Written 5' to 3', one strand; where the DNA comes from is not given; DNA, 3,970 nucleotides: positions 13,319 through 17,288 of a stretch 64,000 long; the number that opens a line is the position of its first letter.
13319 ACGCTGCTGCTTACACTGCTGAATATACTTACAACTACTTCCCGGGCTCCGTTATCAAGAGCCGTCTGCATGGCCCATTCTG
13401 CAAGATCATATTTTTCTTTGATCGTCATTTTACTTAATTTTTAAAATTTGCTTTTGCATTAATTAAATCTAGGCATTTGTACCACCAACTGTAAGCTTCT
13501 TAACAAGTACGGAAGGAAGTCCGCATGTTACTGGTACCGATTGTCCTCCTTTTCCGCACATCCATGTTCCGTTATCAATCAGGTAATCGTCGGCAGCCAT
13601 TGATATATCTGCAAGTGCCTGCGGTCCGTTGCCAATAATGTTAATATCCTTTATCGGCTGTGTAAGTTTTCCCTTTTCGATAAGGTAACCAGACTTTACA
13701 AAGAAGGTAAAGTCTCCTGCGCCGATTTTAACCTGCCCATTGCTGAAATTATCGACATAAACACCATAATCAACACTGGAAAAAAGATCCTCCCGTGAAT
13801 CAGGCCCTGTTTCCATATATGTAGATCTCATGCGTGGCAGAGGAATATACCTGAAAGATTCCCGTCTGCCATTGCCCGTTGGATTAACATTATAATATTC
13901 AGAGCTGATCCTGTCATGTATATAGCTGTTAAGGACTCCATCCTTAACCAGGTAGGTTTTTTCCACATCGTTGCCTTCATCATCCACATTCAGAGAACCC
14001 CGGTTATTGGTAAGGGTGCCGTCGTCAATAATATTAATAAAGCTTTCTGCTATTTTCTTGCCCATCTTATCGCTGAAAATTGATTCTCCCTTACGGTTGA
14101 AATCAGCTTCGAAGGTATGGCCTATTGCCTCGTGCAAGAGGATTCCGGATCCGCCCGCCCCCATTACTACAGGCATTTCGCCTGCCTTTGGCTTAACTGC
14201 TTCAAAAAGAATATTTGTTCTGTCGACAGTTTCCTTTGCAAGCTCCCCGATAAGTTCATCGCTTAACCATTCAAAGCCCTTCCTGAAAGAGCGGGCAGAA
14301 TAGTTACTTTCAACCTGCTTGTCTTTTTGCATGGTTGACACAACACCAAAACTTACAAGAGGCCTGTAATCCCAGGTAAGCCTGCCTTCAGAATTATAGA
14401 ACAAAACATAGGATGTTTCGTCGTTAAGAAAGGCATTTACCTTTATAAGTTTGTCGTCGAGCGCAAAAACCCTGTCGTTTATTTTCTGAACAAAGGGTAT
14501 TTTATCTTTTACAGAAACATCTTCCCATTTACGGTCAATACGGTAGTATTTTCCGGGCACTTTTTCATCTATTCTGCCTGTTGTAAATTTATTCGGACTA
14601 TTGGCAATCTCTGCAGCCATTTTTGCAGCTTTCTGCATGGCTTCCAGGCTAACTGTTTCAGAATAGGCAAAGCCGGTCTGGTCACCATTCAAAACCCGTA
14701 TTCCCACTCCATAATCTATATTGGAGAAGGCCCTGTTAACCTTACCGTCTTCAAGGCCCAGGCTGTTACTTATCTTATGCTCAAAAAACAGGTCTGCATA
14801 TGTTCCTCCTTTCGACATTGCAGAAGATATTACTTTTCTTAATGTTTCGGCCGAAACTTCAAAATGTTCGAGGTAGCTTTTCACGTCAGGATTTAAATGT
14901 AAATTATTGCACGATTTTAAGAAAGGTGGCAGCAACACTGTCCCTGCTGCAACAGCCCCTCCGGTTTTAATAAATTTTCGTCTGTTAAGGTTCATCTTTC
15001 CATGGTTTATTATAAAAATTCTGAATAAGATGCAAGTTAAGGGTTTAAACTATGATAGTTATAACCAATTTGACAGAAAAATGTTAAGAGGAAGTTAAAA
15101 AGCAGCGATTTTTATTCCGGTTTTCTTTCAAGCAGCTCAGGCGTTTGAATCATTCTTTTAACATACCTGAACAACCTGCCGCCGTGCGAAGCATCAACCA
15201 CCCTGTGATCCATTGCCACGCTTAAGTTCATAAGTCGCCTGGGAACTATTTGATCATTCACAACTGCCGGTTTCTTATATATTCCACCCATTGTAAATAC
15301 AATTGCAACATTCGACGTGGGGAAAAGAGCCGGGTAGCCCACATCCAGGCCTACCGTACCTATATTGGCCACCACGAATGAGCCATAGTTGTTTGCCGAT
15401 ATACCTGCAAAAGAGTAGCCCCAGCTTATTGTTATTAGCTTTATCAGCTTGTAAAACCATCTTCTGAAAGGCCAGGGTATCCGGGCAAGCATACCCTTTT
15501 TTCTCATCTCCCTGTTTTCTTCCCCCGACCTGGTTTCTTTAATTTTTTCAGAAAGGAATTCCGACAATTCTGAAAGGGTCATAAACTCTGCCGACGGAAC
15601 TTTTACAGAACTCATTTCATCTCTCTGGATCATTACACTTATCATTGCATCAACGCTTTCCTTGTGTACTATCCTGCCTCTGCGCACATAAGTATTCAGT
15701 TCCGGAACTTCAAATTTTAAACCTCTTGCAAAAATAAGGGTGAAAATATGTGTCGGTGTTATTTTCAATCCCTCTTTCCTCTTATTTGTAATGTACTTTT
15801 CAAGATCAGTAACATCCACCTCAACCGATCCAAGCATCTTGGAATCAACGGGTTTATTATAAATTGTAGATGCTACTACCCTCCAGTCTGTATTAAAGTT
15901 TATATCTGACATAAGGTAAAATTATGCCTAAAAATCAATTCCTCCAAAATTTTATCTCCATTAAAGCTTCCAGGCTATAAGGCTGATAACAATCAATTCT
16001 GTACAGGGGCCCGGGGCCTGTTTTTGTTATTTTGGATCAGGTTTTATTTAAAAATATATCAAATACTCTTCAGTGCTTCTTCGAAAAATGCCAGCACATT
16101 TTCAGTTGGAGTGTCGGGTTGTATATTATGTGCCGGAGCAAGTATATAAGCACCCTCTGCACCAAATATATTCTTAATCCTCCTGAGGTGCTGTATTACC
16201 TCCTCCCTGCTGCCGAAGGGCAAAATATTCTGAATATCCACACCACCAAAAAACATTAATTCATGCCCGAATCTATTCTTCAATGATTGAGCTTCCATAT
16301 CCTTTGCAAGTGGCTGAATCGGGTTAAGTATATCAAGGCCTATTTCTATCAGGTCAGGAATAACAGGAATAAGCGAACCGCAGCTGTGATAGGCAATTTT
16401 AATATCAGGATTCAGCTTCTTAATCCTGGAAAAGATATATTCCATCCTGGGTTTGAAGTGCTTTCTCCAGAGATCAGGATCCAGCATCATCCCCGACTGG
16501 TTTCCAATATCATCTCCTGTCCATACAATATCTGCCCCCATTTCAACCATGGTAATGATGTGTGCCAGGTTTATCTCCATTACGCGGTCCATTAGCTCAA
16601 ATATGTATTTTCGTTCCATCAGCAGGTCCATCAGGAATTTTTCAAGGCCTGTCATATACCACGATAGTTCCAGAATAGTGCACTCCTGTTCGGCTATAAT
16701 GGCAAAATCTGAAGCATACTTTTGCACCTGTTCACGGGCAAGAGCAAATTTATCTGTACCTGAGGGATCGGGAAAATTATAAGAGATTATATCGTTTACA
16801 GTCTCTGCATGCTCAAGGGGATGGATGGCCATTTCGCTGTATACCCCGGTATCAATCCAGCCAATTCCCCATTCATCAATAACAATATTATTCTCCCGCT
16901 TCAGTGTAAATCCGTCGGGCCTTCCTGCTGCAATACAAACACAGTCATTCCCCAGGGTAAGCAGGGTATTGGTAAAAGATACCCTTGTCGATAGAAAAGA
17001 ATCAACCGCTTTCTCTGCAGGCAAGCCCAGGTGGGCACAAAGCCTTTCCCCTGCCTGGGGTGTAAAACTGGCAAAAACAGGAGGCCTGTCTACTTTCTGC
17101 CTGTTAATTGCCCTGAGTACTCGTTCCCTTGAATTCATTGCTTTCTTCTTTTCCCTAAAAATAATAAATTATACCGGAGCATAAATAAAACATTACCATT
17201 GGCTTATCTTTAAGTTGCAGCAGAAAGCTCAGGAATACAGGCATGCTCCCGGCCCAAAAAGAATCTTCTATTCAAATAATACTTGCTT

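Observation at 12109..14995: Tat-exported (lipo)TldD with a signal-less TldE partner: a possible periplasmic TldDE protease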

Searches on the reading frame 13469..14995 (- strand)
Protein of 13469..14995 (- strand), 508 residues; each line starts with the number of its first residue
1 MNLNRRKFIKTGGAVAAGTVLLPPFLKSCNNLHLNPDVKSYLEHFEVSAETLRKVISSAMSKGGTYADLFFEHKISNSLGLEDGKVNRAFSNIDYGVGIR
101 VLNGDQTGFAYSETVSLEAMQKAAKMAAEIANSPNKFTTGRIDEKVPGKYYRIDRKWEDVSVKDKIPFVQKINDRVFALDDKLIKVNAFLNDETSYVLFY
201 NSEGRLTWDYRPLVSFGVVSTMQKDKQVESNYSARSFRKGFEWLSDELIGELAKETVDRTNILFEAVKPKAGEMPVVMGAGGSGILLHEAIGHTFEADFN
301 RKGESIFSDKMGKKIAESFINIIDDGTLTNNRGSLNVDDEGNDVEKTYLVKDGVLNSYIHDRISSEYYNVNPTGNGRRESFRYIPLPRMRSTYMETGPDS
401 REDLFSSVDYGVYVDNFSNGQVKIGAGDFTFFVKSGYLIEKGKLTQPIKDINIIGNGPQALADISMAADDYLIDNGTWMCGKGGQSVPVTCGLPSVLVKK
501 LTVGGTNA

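Call 3: search_protein_families(library=pfam, proteins=[window:13469-14995:-])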
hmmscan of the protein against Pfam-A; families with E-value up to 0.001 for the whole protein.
window:13469-14995:- (508 aa): 4 families
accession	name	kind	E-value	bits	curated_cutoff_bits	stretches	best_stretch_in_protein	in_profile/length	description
PF19289.4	PmbA_TldD_3rd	-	5.5e-64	215.8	22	1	272-505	2-220/220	PmbA/TldA metallopeptidase C-terminal domain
PF01523.21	PmbA_TldD_1st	-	5.8e-17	62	20.9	1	67-131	1-65/65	PmbA/TldA metallopeptidase domain 1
PF19290.4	PmbA_TldD_2nd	-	3.6e-14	53.6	20.9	1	156-262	2-107/109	PmbA/TldA metallopeptidase central domain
PF10518.14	TAT_signal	-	0.00011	22.3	22.7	1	2-21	1-20/21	TAT (twin-arginine translocation) pathway signal sequence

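Call 4: search_protein_families(library=ncbifam, proteins=[window:13469-14995:-])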
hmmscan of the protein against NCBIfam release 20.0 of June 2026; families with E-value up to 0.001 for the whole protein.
window:13469-14995:- (508 aa): 3 families
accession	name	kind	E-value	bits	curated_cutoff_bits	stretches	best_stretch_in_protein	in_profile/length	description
NF008006.0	PRK10735.1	equivalog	2.2e-114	382.6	513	1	43-506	12-480/481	metalloprotease TldD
NF040952.1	Arch_mtprotase_TldD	equivalog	1.9e-78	264.2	635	1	54-504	2-443/443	zinc metalloprotease TldD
NF008268.0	PRK11040.1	equivalog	1.2e-17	63.7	438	1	82-470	47-424/446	metalloprotease PmbA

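Call 13: search_solved_structures(query=window:13469-14995:-)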
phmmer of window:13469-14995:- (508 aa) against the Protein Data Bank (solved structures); distinct sequences matched with E-value up to 0.001: 9.
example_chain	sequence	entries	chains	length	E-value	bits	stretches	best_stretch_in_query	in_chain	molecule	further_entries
5nj5_A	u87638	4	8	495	6.3e-101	341.8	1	58-506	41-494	Metalloprotease TldD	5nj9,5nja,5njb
5njc_A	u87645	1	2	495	4.2e-100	339.1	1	58-506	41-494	Metalloprotease TldD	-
5njf_A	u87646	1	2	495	1.6e-99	337.2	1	58-506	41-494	Metalloprotease TldD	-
1vpb_A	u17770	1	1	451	4e-19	72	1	122-457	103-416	putative modulator of DNA gyrase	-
1vl4_A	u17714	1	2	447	4.1e-17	65.4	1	43-474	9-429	pmbA-related protein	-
6j6a_A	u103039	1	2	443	8.8e-13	51.1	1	254-446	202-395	Zinc-dependent protease, TldD/PmbA family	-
5nj5_B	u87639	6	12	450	4e-09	39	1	47-470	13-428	Metalloprotease PmbA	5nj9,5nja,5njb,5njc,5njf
3tv9_A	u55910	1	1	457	8.4e-09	38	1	53-470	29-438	Putative peptide maturation protein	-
3qtd_A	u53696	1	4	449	1.9e-08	36.8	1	50-456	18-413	PmbA protein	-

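Call 14: find_homologous_proteins(query=window:13469-14995:-, max_evalue=1e-20)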
Query window:13469-14995:- (508 aa): 8000 proteins with E <= 1e-20 among 8000 candidates; the best 120 are listed.
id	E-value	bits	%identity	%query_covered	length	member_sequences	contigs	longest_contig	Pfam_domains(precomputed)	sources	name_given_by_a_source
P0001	0.0e+0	1149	100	100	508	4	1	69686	PF01523.22,PF19290.5,PF19289.5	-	-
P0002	0.0e+0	1015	87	100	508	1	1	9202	PF01523.22,PF19290.5,PF19289.5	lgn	-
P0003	1.8e-293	992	85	100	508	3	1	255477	PF01523.22,PF19290.5,PF19289.5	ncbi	-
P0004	1.4e-286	969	82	100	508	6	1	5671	PF01523.22,PF19290.5,PF19289.5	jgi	-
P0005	3.3e-282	955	81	100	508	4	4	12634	PF01523.22,PF19290.5,PF19289.5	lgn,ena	-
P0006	2.4e-280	949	80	100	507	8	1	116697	PF01523.22,PF19290.5,PF19289.5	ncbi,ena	-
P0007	1.5e-279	946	80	99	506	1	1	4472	PF01523.22,PF19290.5,PF19289.5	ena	-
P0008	2.4e-279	945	80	100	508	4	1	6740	PF01523.22,PF19290.5,PF19289.5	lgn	-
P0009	3.1e-279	945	81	100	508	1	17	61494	PF01523.22,PF19290.5,PF19289.5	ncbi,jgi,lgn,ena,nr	ncbi:MAG: TldD/PmbA family protein [Prolixibacteraceae bacterium]|jgi:TldD protein|nr:TldD/PmbA fami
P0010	3.5e-279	945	81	100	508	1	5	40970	PF01523.22,PF19290.5,PF19289.5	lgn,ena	-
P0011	7.7e-279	944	80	100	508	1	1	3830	PF01523.22,PF19290.5,PF19289.5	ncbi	-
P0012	1.5e-278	943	80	100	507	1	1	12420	PF10518.15,PF01523.22,PF19290.5,PF19289.5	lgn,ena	-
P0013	2.4e-278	942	80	100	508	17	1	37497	PF01523.22,PF19290.5,PF19289.5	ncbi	-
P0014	4.4e-278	941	80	100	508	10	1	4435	PF01523.22,PF19290.5,PF19289.5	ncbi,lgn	-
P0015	2.0e-277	939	79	100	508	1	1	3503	PF01523.22,PF19290.5,PF19289.5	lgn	-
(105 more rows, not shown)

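Call 21: search_protein_representatives(protein=window:13469-14995:-)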
Query: 508 residues. Proteins with E-value up to 0.001 (for the whole library): 13155; up to 1e-10: 6971; up to 1e-30: 1536. The best 150 are listed.
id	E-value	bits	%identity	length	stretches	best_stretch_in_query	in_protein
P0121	1.1e-149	515.9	48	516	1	2-508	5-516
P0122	9.9e-140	483.1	46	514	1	3-507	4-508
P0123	4.6e-131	454.5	49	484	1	40-505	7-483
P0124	1.1e-130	453.2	50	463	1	53-504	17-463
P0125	6.6e-129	447.4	46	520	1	40-506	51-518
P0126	6.2e-126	437.5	45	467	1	43-504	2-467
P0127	3.0e-122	425.4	46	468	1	45-506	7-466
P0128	3.4e-122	425.2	72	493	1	251-507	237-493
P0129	1.3e-118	413.3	52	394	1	3-381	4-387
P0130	1.9e-113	396.3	54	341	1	172-507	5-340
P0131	6.0e-108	378.2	39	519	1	36-505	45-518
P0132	1.2e-106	374.0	42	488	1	40-505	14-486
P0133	5.4e-106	371.8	40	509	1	3-506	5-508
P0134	1.1e-105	370.8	50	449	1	181-508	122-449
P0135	3.4e-105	369.1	42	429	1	81-507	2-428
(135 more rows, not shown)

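Call 38: search_solved_structures(query=window:13469-14995:-, show_alignments=1, max_evalue=1e-90)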
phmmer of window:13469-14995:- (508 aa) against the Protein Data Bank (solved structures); distinct sequences matched with E-value up to 1e-90: 3.
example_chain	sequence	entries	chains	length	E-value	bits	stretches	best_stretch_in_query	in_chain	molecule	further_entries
5nj5_A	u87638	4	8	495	6.3e-101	341.8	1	58-506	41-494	Metalloprotease TldD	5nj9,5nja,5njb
5njc_A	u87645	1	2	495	4.2e-100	339.1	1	58-506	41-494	Metalloprotease TldD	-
5njf_A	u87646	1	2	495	1.6e-99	337.2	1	58-506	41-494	Metalloprotease TldD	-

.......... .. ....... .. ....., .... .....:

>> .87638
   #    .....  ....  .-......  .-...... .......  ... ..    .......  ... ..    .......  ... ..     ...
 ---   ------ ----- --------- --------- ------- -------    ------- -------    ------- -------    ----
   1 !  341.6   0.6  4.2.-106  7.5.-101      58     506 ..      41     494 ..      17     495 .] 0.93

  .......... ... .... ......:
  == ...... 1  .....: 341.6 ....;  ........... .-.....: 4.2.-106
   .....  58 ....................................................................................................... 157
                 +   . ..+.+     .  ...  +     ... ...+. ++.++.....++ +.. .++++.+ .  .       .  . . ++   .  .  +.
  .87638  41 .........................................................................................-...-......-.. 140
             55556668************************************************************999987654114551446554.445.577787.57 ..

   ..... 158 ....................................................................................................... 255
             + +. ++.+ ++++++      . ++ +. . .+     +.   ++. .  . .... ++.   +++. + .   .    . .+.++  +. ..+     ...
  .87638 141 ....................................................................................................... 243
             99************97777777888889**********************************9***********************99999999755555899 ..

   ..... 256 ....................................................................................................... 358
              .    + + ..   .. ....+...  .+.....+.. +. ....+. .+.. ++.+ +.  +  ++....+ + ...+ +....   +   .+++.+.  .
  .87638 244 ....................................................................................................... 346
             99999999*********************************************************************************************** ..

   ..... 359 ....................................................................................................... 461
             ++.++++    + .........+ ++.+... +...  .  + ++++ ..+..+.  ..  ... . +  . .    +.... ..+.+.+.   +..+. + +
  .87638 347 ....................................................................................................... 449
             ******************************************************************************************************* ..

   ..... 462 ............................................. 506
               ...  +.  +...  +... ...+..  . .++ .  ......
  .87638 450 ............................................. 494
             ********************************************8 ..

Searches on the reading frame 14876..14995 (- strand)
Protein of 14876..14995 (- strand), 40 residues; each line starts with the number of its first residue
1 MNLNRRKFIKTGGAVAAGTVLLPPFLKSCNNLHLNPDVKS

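Call 73: search_protein_families(library=pfam, proteins=[window:14876-14995:-], max_evalue=10)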
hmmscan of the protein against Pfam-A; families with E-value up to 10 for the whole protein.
seq(40 aa): 1 family
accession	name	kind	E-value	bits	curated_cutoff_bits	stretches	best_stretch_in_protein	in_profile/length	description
PF10518.14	TAT_signal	-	4e-06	26.9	22.7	1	2-21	1-20/21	TAT (twin-arginine translocation) pathway signal sequence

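Call 74: search_protein_families(library=ncbifam, proteins=[window:14876-14995:-], max_evalue=10)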
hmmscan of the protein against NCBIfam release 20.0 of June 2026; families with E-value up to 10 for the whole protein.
seq(40 aa): 1 family
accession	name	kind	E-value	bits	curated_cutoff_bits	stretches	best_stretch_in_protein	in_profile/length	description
TIGR01409.1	TAT_signal_seq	domain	0.00068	19.9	16.7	1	3-22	1-20/29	twin-arginine translocation signal domain-containing protein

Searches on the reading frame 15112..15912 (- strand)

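Call 3: search_protein_families(library=pfam, proteins=[window:15112-15912:-])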
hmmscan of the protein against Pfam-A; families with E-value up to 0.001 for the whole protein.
window:15112-15912:- (266 aa): 2 families
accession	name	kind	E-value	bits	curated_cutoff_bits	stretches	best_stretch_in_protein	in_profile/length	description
PF00198.28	2-oxoacid_dh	-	5.2e-23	82.1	23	1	177-261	148-230/232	2-oxoacid dehydrogenases acyltransferase (catalytic domain)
PF00302.23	CAT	-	0.00032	21.2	23.5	0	16-140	18-132/205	Chloramphenicol acetyltransferase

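Call 4: search_protein_families(library=ncbifam, proteins=[window:15112-15912:-])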
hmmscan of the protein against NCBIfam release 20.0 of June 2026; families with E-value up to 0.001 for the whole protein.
window:15112-15912:- (266 aa): 8 families
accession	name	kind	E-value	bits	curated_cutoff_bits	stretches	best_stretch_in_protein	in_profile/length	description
NF008815.0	PRK11857.1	equivalog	2e-12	47.2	378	1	176-261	222-305/308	dihydrolipoamide acetyltransferase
NF008814.0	PRK11854.1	equivalog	2.2e-12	46.2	722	1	177-257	553-631/637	pyruvate dehydrogenase complex dihydrolipoyllysine-residue acetyltransferase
NF011416.0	PRK14843.1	equivalog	5.4e-12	45.2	429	1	177-258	263-342/347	dihydrolipoamide acetyltransferase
TIGR01347.1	sucB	equivalog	3.4e-11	43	378.65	1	176-260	317-399/404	dihydrolipoyllysine-residue succinyltransferase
NF004309.0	PRK05704.1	equivalog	1.8e-09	37.5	449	1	176-260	321-403/408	2-oxoglutarate dehydrogenase complex dihydrolipoyllysine-residue succinyltransferase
TIGR01348.1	PDHac_trf_long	equivalog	3.7e-08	32.4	552.1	1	177-257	503-581/587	dihydrolipoyllysine-residue acetyltransferase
TIGR01349.1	PDHac_trf_mito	equivalog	5.2e-07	29.1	445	1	177-259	350-433/437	pyruvate dehydrogenase complex dihydrolipoamide acetyltransferase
TIGR02927.1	SucB_Actino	equivalog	5.6e-07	28.7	423.45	1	177-257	487-570/579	2-oxoglutarate dehydrogenase, E2 component, dihydrolipoamide succinyltransferase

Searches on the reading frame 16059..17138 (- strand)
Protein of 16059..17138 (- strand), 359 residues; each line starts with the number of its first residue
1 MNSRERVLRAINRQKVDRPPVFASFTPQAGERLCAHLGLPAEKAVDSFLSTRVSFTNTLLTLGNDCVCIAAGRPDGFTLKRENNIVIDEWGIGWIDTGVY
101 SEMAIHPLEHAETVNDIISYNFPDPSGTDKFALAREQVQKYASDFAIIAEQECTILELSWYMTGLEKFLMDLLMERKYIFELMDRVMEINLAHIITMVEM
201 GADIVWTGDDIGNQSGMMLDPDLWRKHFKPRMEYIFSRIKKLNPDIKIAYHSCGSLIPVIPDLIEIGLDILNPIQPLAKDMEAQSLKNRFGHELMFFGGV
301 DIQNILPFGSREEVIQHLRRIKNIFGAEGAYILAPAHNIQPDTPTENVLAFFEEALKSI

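Call 3: search_protein_families(library=pfam, proteins=[window:16059-17138:-])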
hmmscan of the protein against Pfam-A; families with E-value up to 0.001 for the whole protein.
window:16059-17138:- (359 aa): 1 family
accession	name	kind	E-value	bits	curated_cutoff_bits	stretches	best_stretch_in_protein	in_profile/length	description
PF01208.23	URO-D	-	1.1e-31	110.6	23.9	1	157-354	148-342/346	Uroporphyrinogen decarboxylase (URO-D)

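Call 4: search_protein_families(library=ncbifam, proteins=[window:16059-17138:-])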
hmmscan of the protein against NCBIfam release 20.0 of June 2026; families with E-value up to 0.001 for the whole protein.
window:16059-17138:- (359 aa): 5 families
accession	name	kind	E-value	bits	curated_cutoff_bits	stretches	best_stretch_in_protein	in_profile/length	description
NF004889.0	PRK06252.1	subfamily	8.4e-23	80.9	244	1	143-354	137-332/340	methylcobalamin:coenzyme M methyltransferase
TIGR01463.1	mtaA_cmuA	subfamily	3.3e-20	72.6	235.4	1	135-353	128-333/340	MtaA/CmuA family methyltransferase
NF040654.1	MtaA_Meth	equivalog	1.2e-19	70.5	400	1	134-353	125-330/337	methylcobamide:CoM methyltransferase MtaA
NF041608.1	methylcob_mtaseMtbA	equivalog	1e-10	41.3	600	1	136-355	130-334/339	methylcobamide:CoM methyltransferase MtbA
TIGR01464.1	hemE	equivalog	2.8e-08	33.2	302.95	1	174-354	166-335/338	uroporphyrinogen decarboxylase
